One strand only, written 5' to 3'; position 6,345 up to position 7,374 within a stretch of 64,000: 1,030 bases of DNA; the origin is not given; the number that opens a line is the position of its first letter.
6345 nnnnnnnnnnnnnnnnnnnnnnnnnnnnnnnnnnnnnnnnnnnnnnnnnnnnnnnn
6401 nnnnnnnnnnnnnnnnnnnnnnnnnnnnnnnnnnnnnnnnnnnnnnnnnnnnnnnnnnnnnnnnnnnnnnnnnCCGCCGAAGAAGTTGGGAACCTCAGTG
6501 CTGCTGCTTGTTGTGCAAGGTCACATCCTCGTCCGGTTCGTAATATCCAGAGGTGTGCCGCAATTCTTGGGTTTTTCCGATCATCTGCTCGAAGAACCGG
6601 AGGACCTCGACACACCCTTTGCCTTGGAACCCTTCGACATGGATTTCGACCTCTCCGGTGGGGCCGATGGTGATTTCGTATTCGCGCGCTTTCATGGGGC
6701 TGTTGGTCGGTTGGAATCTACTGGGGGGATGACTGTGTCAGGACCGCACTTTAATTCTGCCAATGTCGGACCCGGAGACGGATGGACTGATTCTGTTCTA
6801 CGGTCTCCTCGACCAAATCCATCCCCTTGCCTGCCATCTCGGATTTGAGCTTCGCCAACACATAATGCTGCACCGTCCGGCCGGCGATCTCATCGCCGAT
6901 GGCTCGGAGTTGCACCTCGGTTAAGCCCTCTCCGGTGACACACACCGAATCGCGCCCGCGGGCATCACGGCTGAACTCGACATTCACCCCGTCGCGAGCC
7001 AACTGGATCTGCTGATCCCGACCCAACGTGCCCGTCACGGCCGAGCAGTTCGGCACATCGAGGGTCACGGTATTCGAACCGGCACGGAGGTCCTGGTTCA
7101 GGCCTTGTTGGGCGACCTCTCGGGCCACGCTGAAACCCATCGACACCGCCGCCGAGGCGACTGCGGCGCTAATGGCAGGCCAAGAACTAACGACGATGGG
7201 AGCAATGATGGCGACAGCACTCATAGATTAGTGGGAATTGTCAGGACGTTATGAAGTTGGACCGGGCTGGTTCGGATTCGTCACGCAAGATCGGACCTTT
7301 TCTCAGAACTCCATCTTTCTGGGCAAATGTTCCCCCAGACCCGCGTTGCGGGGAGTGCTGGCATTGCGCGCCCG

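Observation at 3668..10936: Ten co-directional, tightly coupled genes: ECF sigma, small ORF, PflX-like radical SAM, small ORF, AAA+ ATPase, DUF1257, DUF2997, S26-like pseudo-peptidase, TPR protein, orphan PilT ATPase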

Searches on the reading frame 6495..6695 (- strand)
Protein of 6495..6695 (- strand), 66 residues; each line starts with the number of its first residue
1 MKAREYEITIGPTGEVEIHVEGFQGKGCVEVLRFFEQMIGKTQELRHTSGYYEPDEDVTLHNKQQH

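Call 4: search_protein_families(library=pfam, proteins=[window:6495-6695:-], max_evalue=0.01)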
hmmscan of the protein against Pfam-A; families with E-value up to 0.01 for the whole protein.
window:6495-6695:- (66 aa): 1 family
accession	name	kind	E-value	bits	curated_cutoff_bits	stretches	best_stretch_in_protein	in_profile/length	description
PF11211.13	DUF2997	-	2.2e-12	47.1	24.1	1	7-52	2-47/47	Protein of unknown function (DUF2997)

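Call 5: search_protein_families(library=ncbifam, proteins=[window:6495-6695:-], max_evalue=0.01)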
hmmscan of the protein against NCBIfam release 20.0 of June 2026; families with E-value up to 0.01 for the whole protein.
window:6495-6695:- (66 aa): 0 families

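Call 7: search_protein_families(library=padloc, proteins=[window:6495-6695:-], max_evalue=0.01)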
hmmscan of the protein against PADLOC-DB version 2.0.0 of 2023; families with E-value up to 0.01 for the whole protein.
window:6495-6695:- (66 aa): 0 families

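Call 93: find_homologous_proteins(query=window:6495-6695:-, max_evalue=0.001)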
Query window:6495-6695:- (66 aa): 14 proteins with E <= 0.001 among 14 candidates.
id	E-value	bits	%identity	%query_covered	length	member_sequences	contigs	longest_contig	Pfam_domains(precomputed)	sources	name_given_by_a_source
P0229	1.2e-37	143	100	100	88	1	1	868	PF11211.14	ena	-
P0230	2.1e-36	140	95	100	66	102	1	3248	PF11211.14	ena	-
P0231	4.6e-35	135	92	100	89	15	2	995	PF11211.14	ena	-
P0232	9.4e-33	128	89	100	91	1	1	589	PF11211.14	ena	-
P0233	2.5e-32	127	86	100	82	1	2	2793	PF11211.14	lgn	-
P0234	2.0e-26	108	68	100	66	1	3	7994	PF11211.14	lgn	-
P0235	3.9e-26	107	68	100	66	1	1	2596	PF11211.14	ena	-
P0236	1.4e-25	105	67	100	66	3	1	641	PF11211.14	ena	-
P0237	5.0e-25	104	68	100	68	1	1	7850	PF11211.14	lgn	-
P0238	2.7e-24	101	88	77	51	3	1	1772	PF11211.14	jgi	-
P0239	6.9e-23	97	64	100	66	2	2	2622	PF11211.14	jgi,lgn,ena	jgi:hypothetical protein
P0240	1.8e-22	96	63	98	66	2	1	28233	PF11211.14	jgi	jgi:hypothetical protein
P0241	2.8e-22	95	65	100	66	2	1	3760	PF11211.14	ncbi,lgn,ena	-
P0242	1.1e-14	71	89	58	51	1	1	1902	PF11211.14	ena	-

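Call 99: predict_structure(alignment_id=A6)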
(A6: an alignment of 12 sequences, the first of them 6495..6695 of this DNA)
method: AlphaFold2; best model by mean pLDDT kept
length: 66 residues; sequences in the alignment: 12
mean_pLDDT: 54.5   pTM: 0.28
mean pLDDT of the five models: 54.5, 53.9, 53.0, 49.4, 47.6
residues with pLDDT >= 90: 0; 70-90: 7; 50-70: 31; < 50: 28
segments of 3 or more residues with pLDDT < 50: 25-27, 42-53, 55-66
pLDDT, mean of each block of 10 residues (from residue 1): 64 68 54 60 47 44 36
secondary structure, 60 per line:
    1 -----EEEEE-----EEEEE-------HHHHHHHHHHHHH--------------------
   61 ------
elements in order: E6-10 E16-20 H28-40

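Call 100: search_protein_families(library=phrogs, proteins=[window:6495-6695:-], max_evalue=0.001)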
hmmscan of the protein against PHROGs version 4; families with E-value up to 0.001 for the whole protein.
window:6495-6695:- (66 aa): 1 family
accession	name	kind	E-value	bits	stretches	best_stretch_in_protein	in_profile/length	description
phrog_23133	-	unknown function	1.5e-05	25.9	1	1-62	2-63/75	-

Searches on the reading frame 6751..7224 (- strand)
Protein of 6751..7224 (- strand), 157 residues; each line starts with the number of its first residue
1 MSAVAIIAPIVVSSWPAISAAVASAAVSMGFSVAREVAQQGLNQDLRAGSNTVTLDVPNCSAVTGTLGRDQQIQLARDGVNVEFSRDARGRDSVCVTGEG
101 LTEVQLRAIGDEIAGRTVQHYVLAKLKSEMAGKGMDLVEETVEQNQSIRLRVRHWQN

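Call 4: search_protein_families(library=pfam, proteins=[window:6751-7224:-], max_evalue=0.01)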
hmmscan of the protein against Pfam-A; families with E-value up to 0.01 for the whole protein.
window:6751-7224:- (157 aa): 1 family
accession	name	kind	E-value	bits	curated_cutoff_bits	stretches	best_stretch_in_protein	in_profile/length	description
PF15214.11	PXT1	-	0.0087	16.8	27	0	104-120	1-17/51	Peroxisomal testis-specific protein 1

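Call 5: search_protein_families(library=ncbifam, proteins=[window:6751-7224:-], max_evalue=0.01)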
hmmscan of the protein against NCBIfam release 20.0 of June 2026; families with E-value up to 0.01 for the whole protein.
window:6751-7224:- (157 aa): 0 families

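Call 7: search_protein_families(library=padloc, proteins=[window:6751-7224:-], max_evalue=0.01)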
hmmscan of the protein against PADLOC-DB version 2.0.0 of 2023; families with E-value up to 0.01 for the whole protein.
window:6751-7224:- (157 aa): 0 families

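Call 27: search_protein_families(library=pfam, proteins=[window:6751-7224:-], max_evalue=1)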
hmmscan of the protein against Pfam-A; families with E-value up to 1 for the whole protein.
window:6751-7224:- (157 aa): 2 families
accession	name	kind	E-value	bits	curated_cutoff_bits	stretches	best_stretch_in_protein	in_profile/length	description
PF15214.11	PXT1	-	0.0087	16.8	27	1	104-120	1-17/51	Peroxisomal testis-specific protein 1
PF19456.4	MobI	-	0.11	13.1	26.6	1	107-156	60-109/116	MobI protein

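Call 44: search_protein_families(library=pfam, alignment_id=A1, max_evalue=1)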
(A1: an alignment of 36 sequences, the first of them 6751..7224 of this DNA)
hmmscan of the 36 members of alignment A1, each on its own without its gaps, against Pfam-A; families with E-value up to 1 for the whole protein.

A. member 1, window:6751-7224:- (157 aa): 2 families
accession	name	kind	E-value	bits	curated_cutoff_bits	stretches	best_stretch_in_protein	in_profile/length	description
PF15214.11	PXT1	-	0.0087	16.8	27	1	104-120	1-17/51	Peroxisomal testis-specific protein 1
PF19456.4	MobI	-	0.11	13.1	26.6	1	107-156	60-109/116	MobI protein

B. families by the number of members that match (of 36 scanned): 33 families (the first 25 are shown)
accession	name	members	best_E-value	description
PF06868.16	DUF1257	32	8.7e-09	Protein of unknown function (DUF1257)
PF21139.3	BT_MCC_alpha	5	0.038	Methylcrotonyl-CoA carboxylase, alpha-subunit, BT domain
PF17927.7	Ins134_P3_kin_N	4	0.036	Inositol 1,3,4-trisphosphate 5/6-kinase pre-ATP-grasp domain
PF13623.11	SurA_N_2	3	0.02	SurA-like N-terminal domain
PF17183.9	Get5_C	3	0.083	Get5, C-terminal domain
PF10003.15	DUF2244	2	0.006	Integral membrane protein (DUF2244)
PF14795.11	Leucyl-specific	2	0.043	Leucine-tRNA synthetase-specific domain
PF21376.3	TOR1A_C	2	0.098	Torsin-1A, C-terminal domain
PF15196.11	Harakiri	2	0.32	Activator of apoptosis harakiri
PF15214.11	PXT1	1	0.0087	Peroxisomal testis-specific protein 1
PF09511.15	RNA_lig_T4_1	1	0.018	RNA ligase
PF07009.16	NusG_II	1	0.022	NusG domain II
PF25269.1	DUF7867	1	0.025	Domain of unknown function (DUF7867)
PF05818.17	TraT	1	0.032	Enterobacterial TraT complement resistance protein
PF01706.21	FliG_C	1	0.037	FliG C-terminal domain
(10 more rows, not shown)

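Call 65: search_solved_structures(query=A1, max_evalue=10)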
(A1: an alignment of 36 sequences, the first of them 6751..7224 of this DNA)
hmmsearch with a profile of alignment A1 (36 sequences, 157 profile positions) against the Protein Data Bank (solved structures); distinct sequences matched with E-value up to 10: 8.
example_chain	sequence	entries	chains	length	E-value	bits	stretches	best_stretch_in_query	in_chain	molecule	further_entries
4tyz_A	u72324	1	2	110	0.094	15.8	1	14-73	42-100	Uncharacterized protein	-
3ueb_A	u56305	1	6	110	0.35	14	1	89-137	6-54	Putative uncharacterized protein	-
9t97_D5a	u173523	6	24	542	0.49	13.5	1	11-58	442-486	Propionyl-CoA carboxylase beta chain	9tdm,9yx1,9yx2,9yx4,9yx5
2w51_A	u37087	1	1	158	0.91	12.7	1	81-144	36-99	PROTEIN ARMET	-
2kvd_A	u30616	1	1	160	0.92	12.6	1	81-144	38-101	Mesencephalic astrocyte-derived neurotrophic factor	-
6ha7_C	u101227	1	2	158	0.94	12.6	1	81-144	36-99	Mesencephalic astrocyte-derived neurotrophic factor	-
6tc6_A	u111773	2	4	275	0.95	12.6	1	68-140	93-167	Formamidopyrimidine-DNA glycosylase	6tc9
2rqy_A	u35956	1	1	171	1.1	12.4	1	81-144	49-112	Putative uncharacterized protein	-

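Call 70: find_homologous_proteins(query=window:6751-7224:-, max_evalue=0.001)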
Query window:6751-7224:- (157 aa): 108 proteins with E <= 0.001 among 366 candidates.
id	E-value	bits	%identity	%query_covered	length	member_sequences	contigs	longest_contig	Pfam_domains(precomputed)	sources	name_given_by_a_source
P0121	1.3e-88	312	95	100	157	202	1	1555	-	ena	-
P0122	5.4e-86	303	91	100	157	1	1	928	-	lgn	-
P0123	5.0e-85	300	90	100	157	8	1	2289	-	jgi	-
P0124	1.2e-84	299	90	100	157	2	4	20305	-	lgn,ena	-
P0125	2.9e-84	298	90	100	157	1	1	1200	-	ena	-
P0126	4.2e-84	297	89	100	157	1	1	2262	-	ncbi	ncbi:MAG: hypothetical protein ACKOKG_07945 [Verrucomicrobiota bacterium]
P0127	2.5e-82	292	89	100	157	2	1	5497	-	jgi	-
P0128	1.3e-71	257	92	86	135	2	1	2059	-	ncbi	ncbi:MAG: hypothetical protein ACKPGK_09555, partial [Verrucomicrobiota bacterium]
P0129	2.9e-71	256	76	100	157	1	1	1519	-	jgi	jgi:hypothetical protein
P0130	5.8e-70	252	75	100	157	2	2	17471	-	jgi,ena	jgi:hypothetical protein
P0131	2.5e-69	249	75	100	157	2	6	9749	-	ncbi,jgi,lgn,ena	jgi:hypothetical protein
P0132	1.2e-68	247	74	100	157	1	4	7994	-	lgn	-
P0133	1.4e-67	244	72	100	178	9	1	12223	-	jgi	jgi:hypothetical protein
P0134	5.3e-65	235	70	100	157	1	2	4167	-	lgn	-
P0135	6.6e-65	235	70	100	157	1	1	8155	-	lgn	-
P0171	2.4e-44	169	52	100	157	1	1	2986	PF06868.17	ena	-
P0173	1.4e-43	166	53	100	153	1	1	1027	PF06868.17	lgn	-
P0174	1.7e-43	166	53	100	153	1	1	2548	PF06868.17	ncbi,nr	ncbi:MAG: DUF1257 domain-containing protein [Verrucomicrobiales bacterium]|nr:DUF1257 domain-contain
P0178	3.4e-42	162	51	100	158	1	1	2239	PF06868.17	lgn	-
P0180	1.0e-41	160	51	100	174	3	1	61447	PF06868.17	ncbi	-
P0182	1.4e-41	160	49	100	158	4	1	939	PF06868.17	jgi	-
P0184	2.0e-41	159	51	100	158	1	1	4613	PF06868.17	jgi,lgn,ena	-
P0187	8.7e-41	157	51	100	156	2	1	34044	PF06868.17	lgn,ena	-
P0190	1.9e-39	153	50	100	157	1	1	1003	PF06868.17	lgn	-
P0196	2.5e-38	149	50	100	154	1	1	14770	PF06868.17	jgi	jgi:hypothetical protein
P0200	2.5e-37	146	49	99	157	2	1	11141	PF06868.17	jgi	jgi:hypothetical protein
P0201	3.4e-37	145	46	99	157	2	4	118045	PF06868.17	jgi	jgi:hypothetical protein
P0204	8.2e-37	144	47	99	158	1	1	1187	PF06868.17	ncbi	-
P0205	9.8e-37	144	46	100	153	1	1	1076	PF06868.17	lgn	-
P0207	1.2e-36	144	48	100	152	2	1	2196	PF06868.17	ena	-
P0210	7.6e-36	141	47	99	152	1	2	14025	PF06868.17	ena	-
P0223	1.1e-27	115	51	71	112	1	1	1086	PF06868.17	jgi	-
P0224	7.5e-27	112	42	97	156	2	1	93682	PF06868.17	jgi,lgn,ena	-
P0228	2.1e-24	104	40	99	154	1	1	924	PF06868.17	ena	-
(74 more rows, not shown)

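Call 79: predict_structure(alignment_id=A4)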
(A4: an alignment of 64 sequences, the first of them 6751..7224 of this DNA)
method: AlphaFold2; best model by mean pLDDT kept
length: 157 residues; sequences in the alignment: 64
mean_pLDDT: 64.9   pTM: 0.50
mean pLDDT of the five models: 64.9, 62.8, 62.8, 60.9, 56.9
residues with pLDDT >= 90: 0; 70-90: 86; 50-70: 35; < 50: 36
segments of 3 or more residues with pLDDT < 50: 1-15, 36-50, 57-60
pLDDT, mean of each block of 10 residues (from residue 1): 32 48 58 46 36 52 61 74 78 79 84 78 79 84 80 72
secondary structure, 60 per line:
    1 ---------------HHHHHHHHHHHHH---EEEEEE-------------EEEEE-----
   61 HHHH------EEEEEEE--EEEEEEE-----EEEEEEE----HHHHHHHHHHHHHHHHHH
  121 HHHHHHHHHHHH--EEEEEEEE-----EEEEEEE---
elements in order: H16-28 E32-37 E51-55 H61-64 E71-77 E80-86 E92-98 H103-132 E135-142 E148-154

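Call 82: fold_search(model_id=the predicted structure, library=pdb)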
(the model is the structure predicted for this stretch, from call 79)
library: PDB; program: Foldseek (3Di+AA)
matches with E <= 10: 1357; with E <= 0.001: 0
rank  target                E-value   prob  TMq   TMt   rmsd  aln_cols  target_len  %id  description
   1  7ns9                  4.8e-02  0.97  0.27  0.24   9.4        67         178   12  Triphosphate tunnel metalloenzyme from Sulfolobus acidocaldarius in complex with triphosphate and calcium (released 2021-06-02)
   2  7nsa                  6.5e-02  0.99  0.27  0.24   1.8        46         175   13  Triphosphate tunnel metalloenzyme from Sulfolobus acidocaldarius in complex with pyrophosphate and calcium (released 2021-06-02)
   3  3sb1_A                7.8e-02  0.20  0.20  0.24  12.9       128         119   18  Hydrogenase expression protein HupH from Thiobacillus denitrificans ATCC 25259 (released 2011-07-06)
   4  6d3g_C                1.2e-01  0.16  0.16  0.10  11.9        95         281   14  PER-2 class A extended-spectrum beta-lactamase crystal structure in complex with avibactam at 2.4 Angstrom resolution (released 2019-04-24)
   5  4d2o_A                1.3e-01  0.21  0.18  0.12  11.2        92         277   16  Crystal structure of the class A extended-spectrum beta-lactamase PER- 2 (released 2014-05-21)
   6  6dgu_B                1.3e-01  0.47  0.19  0.12   7.6        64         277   14  PER-2 class A extended-spectrum beta-lactamase crystal structure at 2.69 Angstrom resolution (released 2019-05-22)
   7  7nsd                  1.4e-01  0.97  0.27  0.24   1.8        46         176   13  Triphosphate tunnel metalloenzyme from Sulfolobus acidocaldarius in complex with ATP and calcium (released 2021-06-02)
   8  6v04                  1.4e-01  0.41  0.20  0.12   6.9        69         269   19  DynU16 crystal structure, a putative protein in the dynemicin biosynthetic locus (released 2020-11-18)
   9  4odd_B                1.6e-01  0.16  0.16  0.16   9.4        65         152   15  Crystal structure of a dog lipocalin allergen (released 2014-06-04)
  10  9v6e_A                1.7e-01  0.21  0.26  0.06  12.4       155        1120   13  Cryo-EM structure of human full length KICSTOR complex (state 1) (released 2025-11-12)
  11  6b9x_B                1.8e-01  0.10  0.19  0.22  12.5       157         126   15  Crystal structure of Ragulator (released 2017-11-08)
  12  7nsf                  1.9e-01  0.84  0.27  0.24   9.4        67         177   12  Triphosphate tunnel metalloenzyme from Sulfolobus acidocaldarius in complex with triphosphate and magnesium (released 2021-06-02)
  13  4hjh_A                1.9e-01  0.30  0.28  0.12   5.9       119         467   15  Iodide SAD phased crystal structure of a phosphoglucomutase from Brucella melitensis complexed with glucose-6-phosphat (released 2012-11-21)
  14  4odd_A                2.0e-01  0.15  0.16  0.17   9.4        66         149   17  Crystal structure of a dog lipocalin allergen (released 2014-06-04)
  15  2aca_A                2.2e-01  0.47  0.21  0.19   4.3        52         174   10  X-ray structure of a putative adenylate cyclase Q87NV8 from Vibrio parahaemolyticus at the 2.25 A resolution. Northeas (released 2005-08-02)
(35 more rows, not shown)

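Call 100: search_protein_families(library=phrogs, proteins=[window:6751-7224:-], max_evalue=0.001)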
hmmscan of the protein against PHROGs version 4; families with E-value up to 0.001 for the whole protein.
window:6751-7224:- (157 aa): 0 families
